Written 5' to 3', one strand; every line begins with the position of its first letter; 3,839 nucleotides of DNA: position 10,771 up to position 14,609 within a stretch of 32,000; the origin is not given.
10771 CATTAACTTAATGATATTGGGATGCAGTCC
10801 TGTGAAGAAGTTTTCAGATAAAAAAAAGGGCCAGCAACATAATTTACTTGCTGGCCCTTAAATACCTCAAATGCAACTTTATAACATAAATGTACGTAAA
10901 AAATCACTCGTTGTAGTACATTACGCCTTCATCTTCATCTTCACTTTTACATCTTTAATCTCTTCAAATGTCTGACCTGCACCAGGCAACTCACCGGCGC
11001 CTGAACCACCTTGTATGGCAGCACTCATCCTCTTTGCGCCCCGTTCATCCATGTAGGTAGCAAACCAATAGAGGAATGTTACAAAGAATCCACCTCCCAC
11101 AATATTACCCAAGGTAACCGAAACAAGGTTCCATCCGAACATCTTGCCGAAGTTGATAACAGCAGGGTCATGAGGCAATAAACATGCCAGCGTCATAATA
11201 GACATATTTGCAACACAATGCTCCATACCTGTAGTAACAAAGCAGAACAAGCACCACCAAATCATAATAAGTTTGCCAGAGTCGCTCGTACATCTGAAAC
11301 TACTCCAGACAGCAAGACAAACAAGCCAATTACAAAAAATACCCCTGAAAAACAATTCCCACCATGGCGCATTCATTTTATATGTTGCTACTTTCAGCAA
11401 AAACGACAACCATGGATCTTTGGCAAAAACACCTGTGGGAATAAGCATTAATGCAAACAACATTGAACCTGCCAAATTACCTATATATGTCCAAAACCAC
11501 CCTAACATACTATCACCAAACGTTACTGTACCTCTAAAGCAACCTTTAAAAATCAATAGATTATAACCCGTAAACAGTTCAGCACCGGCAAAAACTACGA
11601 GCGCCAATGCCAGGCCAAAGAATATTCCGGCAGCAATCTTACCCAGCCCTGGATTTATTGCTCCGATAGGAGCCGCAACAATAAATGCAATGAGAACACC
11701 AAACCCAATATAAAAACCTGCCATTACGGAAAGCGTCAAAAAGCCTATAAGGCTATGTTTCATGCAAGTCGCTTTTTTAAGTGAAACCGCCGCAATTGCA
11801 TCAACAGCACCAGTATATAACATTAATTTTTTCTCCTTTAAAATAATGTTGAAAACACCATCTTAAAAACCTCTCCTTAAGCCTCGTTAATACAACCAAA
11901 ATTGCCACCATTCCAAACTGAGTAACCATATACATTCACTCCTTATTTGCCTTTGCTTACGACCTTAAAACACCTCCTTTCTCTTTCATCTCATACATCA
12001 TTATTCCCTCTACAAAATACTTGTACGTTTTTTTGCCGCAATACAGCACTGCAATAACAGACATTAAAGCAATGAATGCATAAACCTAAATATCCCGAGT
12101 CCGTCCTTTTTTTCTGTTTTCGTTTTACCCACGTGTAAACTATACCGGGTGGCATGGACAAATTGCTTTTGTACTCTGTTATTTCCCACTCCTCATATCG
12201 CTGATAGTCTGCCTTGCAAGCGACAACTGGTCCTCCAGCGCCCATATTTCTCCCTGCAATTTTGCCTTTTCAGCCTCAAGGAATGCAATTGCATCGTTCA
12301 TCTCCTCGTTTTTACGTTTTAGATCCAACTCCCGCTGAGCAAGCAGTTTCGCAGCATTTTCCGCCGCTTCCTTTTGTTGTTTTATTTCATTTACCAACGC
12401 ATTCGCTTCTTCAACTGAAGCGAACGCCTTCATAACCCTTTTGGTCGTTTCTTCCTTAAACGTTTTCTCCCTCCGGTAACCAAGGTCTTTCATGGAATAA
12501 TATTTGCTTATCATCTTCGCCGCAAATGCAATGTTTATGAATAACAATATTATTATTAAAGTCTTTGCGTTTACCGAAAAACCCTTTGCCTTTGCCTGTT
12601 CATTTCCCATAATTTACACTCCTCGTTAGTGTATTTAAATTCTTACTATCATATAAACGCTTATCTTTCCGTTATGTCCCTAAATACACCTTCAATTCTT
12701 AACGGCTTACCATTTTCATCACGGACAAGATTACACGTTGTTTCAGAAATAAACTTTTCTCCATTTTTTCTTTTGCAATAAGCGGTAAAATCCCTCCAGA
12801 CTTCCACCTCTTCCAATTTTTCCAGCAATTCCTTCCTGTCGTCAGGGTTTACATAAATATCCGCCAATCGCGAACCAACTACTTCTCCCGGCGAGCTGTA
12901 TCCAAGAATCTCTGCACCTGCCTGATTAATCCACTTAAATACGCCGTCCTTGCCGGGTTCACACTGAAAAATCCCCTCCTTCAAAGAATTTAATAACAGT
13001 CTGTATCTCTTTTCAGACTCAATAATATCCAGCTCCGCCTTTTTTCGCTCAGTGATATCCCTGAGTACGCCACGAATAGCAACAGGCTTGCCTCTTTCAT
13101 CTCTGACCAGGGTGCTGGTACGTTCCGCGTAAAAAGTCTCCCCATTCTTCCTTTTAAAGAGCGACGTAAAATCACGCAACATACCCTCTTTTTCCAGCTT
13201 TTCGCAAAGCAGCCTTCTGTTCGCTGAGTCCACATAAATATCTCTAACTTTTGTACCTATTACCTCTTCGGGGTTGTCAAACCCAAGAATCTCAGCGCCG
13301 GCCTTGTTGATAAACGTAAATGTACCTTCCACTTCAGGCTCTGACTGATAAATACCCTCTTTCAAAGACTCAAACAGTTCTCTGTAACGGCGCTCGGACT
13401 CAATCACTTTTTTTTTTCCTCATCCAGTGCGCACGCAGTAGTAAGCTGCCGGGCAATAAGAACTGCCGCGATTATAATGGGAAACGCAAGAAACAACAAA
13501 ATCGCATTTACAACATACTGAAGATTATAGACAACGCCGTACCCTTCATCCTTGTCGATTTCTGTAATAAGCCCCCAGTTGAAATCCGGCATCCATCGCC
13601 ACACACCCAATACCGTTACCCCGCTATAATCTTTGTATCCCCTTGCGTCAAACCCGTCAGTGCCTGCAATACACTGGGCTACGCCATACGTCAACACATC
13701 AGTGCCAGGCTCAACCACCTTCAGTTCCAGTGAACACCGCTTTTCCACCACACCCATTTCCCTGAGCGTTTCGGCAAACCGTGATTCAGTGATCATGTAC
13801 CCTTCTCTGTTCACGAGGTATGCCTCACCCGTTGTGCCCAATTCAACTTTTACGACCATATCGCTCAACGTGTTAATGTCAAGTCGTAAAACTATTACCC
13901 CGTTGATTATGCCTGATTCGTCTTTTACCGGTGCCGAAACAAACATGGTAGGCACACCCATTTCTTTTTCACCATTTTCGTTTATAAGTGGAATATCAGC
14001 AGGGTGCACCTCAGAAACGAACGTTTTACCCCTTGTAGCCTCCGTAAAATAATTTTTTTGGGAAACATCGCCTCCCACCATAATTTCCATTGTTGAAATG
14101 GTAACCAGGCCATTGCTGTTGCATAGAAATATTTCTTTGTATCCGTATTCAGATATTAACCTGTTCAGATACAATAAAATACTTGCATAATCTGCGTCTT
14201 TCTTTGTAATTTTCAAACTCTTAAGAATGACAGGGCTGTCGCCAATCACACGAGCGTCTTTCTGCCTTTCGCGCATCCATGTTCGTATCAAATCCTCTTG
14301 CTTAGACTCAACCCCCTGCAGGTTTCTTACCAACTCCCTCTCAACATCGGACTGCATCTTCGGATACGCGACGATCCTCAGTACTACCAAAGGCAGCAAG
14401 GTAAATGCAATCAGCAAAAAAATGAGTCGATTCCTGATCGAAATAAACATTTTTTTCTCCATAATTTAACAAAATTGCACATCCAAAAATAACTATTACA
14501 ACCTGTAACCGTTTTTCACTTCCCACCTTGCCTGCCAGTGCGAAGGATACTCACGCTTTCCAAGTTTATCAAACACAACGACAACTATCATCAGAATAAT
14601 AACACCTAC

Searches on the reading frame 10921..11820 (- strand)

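Call 41: search_protein_families(library=pfam, proteins=[window:10921-11820:-], max_evalue=0.0001)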
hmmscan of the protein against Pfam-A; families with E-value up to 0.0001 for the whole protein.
window:10921-11820:- (299 aa): 1 family
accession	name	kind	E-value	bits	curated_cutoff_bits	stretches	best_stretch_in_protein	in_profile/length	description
PF01226.23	Form_Nir_trans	-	1.2e-70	238.1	34.6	1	8-253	5-240/240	Formate/nitrite transporter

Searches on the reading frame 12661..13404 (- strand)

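Call 41: search_protein_families(library=pfam, proteins=[window:12661-13404:-], max_evalue=0.0001)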
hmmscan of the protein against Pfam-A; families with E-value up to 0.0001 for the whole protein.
window:12661-13404:- (247 aa): 6 families
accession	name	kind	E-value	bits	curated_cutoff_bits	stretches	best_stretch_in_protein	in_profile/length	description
PF13426.13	PAS_9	-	1.9e-32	112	27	2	26-119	10-103/103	PAS domain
PF00989.32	PAS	-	2.8e-22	79.3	22.6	2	133-244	2-113/113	PAS fold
PF08448.16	PAS_4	-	2.4e-21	76.5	23.1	2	138-247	1-108/110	PAS fold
PF13188.13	PAS_8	-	1.6e-16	60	21.8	2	133-194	2-61/65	PAS domain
PF08447.18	PAS_3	-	4.5e-14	52.9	25.6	1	159-240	4-88/89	PAS fold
PF08670.17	MEKHLA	-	3.9e-05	24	23.7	0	141-230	36-127/143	MEKHLA domain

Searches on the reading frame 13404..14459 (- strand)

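Call 41: search_protein_families(library=pfam, proteins=[window:13404-14459:-], max_evalue=0.0001)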
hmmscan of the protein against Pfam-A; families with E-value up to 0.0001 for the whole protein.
window:13404-14459:- (351 aa): 1 family
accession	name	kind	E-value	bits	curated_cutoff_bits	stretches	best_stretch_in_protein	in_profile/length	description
PF02743.24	dCache_1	-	1.8e-18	67.4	45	1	58-299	22-239/240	Cache domain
